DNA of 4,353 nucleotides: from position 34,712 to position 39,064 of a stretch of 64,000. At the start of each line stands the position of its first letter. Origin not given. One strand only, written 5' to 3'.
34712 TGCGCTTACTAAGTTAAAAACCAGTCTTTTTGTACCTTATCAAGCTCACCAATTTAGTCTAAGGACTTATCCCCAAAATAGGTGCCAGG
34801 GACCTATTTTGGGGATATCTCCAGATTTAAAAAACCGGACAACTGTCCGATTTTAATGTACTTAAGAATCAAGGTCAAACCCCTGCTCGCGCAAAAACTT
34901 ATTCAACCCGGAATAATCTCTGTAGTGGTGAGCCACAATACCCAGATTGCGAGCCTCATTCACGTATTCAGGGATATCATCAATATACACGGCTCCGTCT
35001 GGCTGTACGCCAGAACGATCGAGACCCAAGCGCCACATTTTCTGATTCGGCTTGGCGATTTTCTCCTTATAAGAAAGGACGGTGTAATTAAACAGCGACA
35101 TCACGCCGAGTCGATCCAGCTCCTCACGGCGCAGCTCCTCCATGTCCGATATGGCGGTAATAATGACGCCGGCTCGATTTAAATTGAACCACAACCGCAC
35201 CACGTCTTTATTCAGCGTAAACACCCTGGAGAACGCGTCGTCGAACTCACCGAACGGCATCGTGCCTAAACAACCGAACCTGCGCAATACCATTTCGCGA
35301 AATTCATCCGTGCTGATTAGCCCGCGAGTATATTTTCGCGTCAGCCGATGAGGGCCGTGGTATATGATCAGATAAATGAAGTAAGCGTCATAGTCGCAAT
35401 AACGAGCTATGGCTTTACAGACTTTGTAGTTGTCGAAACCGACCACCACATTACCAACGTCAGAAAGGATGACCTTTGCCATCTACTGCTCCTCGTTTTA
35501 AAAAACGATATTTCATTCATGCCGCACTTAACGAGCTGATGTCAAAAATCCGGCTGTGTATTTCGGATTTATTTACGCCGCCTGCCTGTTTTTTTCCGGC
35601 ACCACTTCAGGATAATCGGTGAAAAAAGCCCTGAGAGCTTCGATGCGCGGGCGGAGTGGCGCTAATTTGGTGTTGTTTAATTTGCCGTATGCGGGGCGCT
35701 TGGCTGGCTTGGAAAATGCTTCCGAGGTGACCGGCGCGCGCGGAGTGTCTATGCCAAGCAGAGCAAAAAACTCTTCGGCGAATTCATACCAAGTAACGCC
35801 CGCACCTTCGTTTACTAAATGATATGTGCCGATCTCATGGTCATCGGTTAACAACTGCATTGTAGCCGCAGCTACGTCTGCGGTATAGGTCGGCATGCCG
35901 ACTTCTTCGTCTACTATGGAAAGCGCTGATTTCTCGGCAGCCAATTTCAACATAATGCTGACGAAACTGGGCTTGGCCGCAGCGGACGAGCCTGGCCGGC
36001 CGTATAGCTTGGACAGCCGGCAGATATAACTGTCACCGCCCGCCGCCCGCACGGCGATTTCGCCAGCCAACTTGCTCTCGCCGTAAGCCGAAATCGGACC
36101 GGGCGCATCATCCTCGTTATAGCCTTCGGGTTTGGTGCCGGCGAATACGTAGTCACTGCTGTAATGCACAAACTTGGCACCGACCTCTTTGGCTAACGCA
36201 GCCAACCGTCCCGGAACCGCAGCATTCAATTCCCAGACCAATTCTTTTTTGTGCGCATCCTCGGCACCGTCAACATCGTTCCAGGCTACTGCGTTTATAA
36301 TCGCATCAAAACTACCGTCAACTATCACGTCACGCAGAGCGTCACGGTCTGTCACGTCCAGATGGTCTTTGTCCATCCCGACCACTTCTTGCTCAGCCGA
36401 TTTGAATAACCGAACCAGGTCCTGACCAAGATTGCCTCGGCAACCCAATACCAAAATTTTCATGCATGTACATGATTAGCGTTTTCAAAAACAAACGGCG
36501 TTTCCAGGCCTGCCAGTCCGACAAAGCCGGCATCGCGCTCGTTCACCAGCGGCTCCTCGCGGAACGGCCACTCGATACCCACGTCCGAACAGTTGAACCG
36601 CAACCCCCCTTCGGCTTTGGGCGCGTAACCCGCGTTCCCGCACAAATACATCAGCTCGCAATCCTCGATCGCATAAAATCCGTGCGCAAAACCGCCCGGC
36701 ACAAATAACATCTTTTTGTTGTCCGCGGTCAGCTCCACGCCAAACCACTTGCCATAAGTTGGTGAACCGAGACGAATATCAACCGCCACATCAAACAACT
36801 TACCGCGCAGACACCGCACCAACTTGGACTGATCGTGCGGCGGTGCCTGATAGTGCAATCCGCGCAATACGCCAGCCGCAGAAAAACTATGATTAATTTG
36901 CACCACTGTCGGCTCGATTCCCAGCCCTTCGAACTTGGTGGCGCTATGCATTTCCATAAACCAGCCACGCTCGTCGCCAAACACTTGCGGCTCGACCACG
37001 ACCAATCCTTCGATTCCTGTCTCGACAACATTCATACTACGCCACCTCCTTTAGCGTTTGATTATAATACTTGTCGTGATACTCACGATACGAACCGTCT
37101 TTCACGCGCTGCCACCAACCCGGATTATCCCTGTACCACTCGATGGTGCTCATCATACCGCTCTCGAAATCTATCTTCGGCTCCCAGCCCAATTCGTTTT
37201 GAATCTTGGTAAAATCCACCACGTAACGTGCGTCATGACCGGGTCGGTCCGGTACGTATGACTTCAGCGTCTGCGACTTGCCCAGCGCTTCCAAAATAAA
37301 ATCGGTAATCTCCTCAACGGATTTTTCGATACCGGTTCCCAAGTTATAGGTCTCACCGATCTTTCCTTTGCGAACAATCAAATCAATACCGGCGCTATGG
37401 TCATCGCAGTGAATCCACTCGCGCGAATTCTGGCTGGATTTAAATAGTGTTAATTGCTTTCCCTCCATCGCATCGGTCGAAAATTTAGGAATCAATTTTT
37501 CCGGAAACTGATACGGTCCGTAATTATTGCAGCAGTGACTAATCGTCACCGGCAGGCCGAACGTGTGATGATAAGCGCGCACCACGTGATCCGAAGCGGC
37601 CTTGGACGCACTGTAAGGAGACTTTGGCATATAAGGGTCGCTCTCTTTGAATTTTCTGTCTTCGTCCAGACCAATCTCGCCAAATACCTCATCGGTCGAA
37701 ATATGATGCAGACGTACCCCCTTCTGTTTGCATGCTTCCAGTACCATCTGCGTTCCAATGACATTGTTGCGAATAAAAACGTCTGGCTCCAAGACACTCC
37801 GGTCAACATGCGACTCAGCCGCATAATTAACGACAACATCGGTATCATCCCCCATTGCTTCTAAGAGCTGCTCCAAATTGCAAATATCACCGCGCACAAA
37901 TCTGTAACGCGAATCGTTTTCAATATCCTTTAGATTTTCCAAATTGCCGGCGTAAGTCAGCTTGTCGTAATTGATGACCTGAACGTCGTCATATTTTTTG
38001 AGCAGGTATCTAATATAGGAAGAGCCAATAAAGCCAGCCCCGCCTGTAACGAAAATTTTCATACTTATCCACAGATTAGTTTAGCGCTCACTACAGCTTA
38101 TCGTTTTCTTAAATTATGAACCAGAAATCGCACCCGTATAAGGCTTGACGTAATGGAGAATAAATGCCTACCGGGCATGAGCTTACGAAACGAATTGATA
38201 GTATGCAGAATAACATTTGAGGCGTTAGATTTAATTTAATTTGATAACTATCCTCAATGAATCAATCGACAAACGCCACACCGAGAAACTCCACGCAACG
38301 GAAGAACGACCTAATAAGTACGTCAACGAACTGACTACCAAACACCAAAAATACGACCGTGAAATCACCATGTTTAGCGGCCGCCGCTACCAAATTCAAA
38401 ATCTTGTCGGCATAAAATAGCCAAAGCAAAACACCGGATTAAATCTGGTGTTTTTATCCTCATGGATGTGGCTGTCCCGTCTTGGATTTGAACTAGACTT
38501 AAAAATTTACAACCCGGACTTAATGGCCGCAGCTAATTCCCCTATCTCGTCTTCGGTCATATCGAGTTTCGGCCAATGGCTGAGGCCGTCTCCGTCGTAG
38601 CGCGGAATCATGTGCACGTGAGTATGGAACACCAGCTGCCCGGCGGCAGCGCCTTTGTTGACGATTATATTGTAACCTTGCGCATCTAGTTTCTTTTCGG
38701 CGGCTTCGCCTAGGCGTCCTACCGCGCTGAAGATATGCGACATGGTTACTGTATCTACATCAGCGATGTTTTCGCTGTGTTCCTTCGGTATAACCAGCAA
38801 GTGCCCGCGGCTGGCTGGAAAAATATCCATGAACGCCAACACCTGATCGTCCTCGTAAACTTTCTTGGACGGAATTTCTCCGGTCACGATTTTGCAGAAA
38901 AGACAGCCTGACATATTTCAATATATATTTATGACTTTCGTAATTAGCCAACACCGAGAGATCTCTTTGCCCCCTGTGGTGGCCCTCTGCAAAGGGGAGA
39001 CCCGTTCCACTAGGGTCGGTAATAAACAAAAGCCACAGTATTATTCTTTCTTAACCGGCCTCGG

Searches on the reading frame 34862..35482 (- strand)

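Call 47: search_protein_families(library=pfam, proteins=[window:34862-35482:-], max_evalue=0.001)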
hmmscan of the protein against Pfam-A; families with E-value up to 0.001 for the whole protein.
window:34862-35482:- (206 aa): 2 families
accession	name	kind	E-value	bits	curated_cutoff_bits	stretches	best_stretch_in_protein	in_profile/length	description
PF13419.12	HAD_2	-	1.1e-05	26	23.8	1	112-182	103-173/178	Haloacid dehalogenase-like hydrolase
PF00702.32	Hydrolase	-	2.4e-05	25.3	26.4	1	89-171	98-181/191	haloacid dehalogenase-like hydrolase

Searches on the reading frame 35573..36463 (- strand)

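Call 47: search_protein_families(library=pfam, proteins=[window:35573-36463:-], max_evalue=0.001)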
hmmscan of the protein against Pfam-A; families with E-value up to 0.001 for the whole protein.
window:35573-36463:- (296 aa): 4 families
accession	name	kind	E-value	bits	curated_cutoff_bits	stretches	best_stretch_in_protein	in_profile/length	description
PF04321.23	RmlD_sub_bind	-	2.4e-75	253.7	27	1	1-268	1-264/287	RmlD substrate binding domain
PF01370.27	Epimerase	-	2.8e-23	83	20.9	1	3-215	1-235/240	NAD dependent epimerase/dehydratase family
PF16363.11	GDP_Man_Dehyd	-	1.5e-10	41.5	27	1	35-140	59-166/332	GDP-mannose 4,6 dehydratase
PF07993.18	NAD_binding_4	-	0.00054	19.6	20.1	1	76-200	108-256/258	Male sterility protein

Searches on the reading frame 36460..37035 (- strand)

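Call 47: search_protein_families(library=pfam, proteins=[window:36460-37035:-], max_evalue=0.001)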
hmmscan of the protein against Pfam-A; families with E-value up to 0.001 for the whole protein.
window:36460-37035:- (191 aa): 1 family
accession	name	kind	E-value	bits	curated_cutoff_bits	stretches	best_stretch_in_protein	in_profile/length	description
PF00908.23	dTDP_sugar_isom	-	2.4e-63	213.2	27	1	5-171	1-163/168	dTDP-4-dehydrorhamnose 3,5-epimerase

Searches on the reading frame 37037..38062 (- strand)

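Call 47: search_protein_families(library=pfam, proteins=[window:37037-38062:-], max_evalue=0.001)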
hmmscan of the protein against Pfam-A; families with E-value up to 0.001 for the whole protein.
window:37037-38062:- (341 aa): 8 families
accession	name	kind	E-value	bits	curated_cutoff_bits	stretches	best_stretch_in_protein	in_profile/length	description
PF16363.11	GDP_Man_Dehyd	-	8.4e-77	259.3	27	1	4-304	1-330/332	GDP-mannose 4,6 dehydratase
PF01370.27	Epimerase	-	2.3e-60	204.4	20.9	1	3-242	1-240/240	NAD dependent epimerase/dehydratase family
PF01073.25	3Beta_HSD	-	1.4e-19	70.7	22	1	5-162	2-158/280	3-beta hydroxysteroid dehydrogenase/isomerase family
PF04321.23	RmlD_sub_bind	-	2.7e-18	66.5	27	1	1-167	1-142/287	RmlD substrate binding domain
PF07993.18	NAD_binding_4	-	2.3e-15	56.9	20.1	1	5-175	1-202/258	Male sterility protein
PF02719.21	Polysacc_synt_2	-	7.8e-14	52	20.2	1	3-125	1-130/293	Polysaccharide biosynthesis protein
PF13460.12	NAD_binding_10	-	9.7e-08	32.5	27.2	1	7-163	1-133/184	NAD(P)H-binding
PF00106.31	adh_short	-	0.00085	19.3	26.6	0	3-70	3-68/195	short chain dehydrogenase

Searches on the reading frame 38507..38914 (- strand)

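Call 47: search_protein_families(library=pfam, proteins=[window:38507-38914:-], max_evalue=0.001)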
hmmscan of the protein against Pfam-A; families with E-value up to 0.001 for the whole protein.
window:38507-38914:- (135 aa): 2 families
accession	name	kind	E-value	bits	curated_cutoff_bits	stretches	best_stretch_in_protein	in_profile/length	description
PF01230.28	HIT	-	4.8e-30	104.5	21.5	1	12-107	2-97/98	HIT domain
PF11969.13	DcpS_C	-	3.9e-17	63.2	24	1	4-105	2-103/114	Scavenger mRNA decapping enzyme C-term binding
